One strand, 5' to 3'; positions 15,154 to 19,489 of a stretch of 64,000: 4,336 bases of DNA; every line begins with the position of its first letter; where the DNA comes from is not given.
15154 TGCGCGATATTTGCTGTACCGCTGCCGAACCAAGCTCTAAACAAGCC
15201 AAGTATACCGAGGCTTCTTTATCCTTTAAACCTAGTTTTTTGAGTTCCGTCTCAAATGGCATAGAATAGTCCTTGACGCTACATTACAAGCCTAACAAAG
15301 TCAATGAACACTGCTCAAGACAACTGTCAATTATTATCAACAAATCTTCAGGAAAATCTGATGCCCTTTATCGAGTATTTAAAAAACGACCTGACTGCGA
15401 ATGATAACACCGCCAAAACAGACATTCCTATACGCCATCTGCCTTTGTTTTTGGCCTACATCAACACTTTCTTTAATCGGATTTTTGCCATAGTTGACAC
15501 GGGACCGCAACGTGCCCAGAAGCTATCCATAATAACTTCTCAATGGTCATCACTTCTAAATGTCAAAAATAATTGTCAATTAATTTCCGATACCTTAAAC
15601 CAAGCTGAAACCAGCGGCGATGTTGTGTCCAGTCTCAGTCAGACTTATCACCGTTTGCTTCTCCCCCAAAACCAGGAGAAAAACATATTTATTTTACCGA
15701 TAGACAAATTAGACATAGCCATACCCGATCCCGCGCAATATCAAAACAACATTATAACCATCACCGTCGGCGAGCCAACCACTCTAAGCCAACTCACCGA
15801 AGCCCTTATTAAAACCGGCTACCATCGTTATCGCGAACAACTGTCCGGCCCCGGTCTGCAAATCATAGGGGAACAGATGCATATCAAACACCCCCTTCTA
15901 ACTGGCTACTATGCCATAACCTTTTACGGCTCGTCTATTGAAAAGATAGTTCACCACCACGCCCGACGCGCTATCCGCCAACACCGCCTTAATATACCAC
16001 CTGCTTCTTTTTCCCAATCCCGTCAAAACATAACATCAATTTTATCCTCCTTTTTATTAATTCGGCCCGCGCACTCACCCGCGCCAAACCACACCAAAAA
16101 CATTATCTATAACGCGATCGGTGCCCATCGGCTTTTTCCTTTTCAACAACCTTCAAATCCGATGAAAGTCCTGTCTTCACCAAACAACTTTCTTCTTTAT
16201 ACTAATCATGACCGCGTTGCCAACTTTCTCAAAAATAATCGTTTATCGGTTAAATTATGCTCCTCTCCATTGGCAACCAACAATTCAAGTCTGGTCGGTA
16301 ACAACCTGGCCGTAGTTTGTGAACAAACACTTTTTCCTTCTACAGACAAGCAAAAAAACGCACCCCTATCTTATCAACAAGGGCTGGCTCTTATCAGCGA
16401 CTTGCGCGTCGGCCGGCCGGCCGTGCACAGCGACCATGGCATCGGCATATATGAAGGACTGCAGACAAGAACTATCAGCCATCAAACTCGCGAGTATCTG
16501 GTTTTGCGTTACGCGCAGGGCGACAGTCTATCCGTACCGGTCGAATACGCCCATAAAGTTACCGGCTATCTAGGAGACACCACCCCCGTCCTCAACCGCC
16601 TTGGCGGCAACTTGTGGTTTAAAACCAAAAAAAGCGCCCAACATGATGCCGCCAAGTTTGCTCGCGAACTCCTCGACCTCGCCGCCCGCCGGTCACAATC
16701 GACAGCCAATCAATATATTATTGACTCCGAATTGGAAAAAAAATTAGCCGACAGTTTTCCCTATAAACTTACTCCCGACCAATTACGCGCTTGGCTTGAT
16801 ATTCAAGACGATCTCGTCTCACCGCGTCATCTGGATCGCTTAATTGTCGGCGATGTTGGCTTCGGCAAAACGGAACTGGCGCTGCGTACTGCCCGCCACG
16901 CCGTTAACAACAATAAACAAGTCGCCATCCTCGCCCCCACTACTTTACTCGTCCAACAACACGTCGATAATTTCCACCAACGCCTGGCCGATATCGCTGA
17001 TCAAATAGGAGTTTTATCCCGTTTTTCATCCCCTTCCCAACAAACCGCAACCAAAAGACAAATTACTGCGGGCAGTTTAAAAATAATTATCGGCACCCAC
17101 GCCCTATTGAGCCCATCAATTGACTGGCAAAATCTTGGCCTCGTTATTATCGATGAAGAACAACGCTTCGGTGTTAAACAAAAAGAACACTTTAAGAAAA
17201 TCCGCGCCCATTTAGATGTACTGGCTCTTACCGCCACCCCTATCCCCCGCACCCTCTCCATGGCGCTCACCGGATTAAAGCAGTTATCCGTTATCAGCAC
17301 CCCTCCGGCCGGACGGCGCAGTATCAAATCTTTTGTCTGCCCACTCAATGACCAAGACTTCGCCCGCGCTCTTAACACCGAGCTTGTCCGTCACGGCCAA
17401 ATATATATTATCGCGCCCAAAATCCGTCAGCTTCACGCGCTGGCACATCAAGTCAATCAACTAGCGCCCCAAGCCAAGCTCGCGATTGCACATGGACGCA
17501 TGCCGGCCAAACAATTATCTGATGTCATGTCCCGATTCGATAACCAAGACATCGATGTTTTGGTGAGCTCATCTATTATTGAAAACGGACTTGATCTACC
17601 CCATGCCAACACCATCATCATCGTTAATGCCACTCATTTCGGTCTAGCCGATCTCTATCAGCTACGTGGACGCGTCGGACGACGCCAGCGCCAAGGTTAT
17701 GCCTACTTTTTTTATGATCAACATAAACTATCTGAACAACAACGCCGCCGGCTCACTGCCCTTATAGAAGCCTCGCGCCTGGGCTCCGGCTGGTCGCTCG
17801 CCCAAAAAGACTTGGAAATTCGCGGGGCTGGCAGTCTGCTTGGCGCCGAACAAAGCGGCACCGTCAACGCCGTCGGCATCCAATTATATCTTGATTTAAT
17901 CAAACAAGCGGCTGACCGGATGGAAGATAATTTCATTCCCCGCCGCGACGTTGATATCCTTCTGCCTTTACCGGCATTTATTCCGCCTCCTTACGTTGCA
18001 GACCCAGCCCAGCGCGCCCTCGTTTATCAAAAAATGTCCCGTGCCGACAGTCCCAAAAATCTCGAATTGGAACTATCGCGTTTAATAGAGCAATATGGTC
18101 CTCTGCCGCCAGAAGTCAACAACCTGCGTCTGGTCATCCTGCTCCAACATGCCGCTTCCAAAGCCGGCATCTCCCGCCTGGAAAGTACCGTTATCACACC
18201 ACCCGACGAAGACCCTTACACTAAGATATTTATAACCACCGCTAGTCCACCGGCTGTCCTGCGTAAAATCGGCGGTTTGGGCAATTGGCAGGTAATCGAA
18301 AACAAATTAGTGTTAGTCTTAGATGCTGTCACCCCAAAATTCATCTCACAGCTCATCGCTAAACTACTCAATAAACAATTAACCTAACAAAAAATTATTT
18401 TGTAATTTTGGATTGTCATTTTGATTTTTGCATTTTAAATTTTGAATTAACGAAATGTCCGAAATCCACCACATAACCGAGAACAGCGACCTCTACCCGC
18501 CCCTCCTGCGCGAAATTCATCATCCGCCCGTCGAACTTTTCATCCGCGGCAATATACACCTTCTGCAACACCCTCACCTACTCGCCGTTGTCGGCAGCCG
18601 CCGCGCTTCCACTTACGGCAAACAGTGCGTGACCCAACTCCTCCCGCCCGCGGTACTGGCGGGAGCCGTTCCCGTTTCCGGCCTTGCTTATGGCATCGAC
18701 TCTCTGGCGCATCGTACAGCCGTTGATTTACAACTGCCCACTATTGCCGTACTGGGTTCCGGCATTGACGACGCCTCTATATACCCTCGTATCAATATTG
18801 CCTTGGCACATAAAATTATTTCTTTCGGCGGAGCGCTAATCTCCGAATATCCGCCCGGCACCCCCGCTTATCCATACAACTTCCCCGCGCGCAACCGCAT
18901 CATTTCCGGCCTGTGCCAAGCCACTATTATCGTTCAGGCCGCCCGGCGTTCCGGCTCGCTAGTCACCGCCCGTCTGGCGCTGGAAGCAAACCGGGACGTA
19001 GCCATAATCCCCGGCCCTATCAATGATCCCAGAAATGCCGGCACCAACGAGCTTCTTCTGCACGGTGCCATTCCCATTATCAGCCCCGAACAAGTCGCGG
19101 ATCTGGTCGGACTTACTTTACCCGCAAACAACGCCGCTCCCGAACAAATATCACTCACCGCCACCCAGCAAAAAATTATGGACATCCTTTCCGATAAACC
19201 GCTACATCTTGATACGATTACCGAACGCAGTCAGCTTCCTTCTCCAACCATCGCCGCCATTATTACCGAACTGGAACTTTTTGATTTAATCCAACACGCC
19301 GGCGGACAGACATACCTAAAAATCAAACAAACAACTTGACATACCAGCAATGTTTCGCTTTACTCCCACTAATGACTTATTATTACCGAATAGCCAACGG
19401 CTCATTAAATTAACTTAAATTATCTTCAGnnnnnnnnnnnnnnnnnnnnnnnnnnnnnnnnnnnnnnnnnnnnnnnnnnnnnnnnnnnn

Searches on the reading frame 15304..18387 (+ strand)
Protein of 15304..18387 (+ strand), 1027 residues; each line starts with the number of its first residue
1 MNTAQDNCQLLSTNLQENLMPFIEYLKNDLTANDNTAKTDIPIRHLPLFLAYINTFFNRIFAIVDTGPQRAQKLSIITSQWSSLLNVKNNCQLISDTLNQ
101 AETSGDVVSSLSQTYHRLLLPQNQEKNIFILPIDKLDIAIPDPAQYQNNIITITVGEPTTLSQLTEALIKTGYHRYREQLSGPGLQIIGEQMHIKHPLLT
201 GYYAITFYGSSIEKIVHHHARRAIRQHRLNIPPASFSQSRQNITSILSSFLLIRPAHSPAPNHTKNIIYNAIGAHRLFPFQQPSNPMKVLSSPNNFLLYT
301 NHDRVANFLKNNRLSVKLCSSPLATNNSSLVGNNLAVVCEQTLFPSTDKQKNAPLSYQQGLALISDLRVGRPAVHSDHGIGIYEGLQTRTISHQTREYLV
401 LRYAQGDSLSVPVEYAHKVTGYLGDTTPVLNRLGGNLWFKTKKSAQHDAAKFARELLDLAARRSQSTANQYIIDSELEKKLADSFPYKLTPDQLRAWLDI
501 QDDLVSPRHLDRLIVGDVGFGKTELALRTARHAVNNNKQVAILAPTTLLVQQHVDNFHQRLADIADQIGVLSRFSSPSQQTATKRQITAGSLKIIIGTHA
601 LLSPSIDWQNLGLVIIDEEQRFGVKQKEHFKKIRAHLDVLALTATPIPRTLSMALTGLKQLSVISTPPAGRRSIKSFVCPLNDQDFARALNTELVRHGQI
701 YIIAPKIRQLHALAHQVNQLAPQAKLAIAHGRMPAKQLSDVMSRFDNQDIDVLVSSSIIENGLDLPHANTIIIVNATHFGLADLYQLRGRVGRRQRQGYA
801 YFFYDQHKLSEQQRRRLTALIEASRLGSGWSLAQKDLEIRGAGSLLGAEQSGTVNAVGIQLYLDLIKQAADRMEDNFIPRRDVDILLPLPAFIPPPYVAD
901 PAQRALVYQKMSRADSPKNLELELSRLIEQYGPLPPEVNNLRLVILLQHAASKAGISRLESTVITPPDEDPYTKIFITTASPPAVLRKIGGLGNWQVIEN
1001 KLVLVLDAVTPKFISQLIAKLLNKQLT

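Call 93: search_protein_families(library=pfam, proteins=[window:15304-18387:+], max_evalue=0.001)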
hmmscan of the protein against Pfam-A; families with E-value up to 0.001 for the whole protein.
window:15304-18387:+ (1027 aa): 7 families
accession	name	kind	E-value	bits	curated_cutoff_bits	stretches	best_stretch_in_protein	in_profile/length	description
PF00270.35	DEAD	-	3.6e-22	79.3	26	1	490-651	1-164/167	DEAD/DEAH box helicase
PF00271.37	Helicase_C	-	1.8e-20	73.6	23.5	1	695-794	13-109/110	Helicase conserved C-terminal domain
PF02559.22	CarD_TRCF_RID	-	1.1e-15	57.9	23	1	367-422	1-56/57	CarD-like/TRCF RID domain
PF03461.20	TRCF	-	1.5e-13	51.3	25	1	887-961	1-75/95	TRCF domain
PF04851.21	ResIII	-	5.9e-11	43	22.5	1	488-646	3-162/164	Type III restriction enzyme, res subunit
PF22590.2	Cas3-like_C_2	-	0.00013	22.6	27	1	698-796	3-106/106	CRISPR-associated nuclease/helicase Cas3, C-terminal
PF13401.12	AAA_22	-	0.00059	20.6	27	0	513-642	9-111/130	AAA domain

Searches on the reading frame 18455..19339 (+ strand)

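Call 93: search_protein_families(library=pfam, proteins=[window:18455-19339:+], max_evalue=0.001)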
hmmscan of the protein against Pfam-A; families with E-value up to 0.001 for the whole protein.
window:18455-19339:+ (294 aa): 2 families
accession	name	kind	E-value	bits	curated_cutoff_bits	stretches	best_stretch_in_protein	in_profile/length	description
PF02481.21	DNA_processg_A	-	1.9e-69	233.5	29.6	1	3-207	6-209/212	DNA recombination-mediator protein A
PF17782.7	DprA_WH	-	1.3e-13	51.2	22.9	1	227-284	3-60/61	DprA winged helix domain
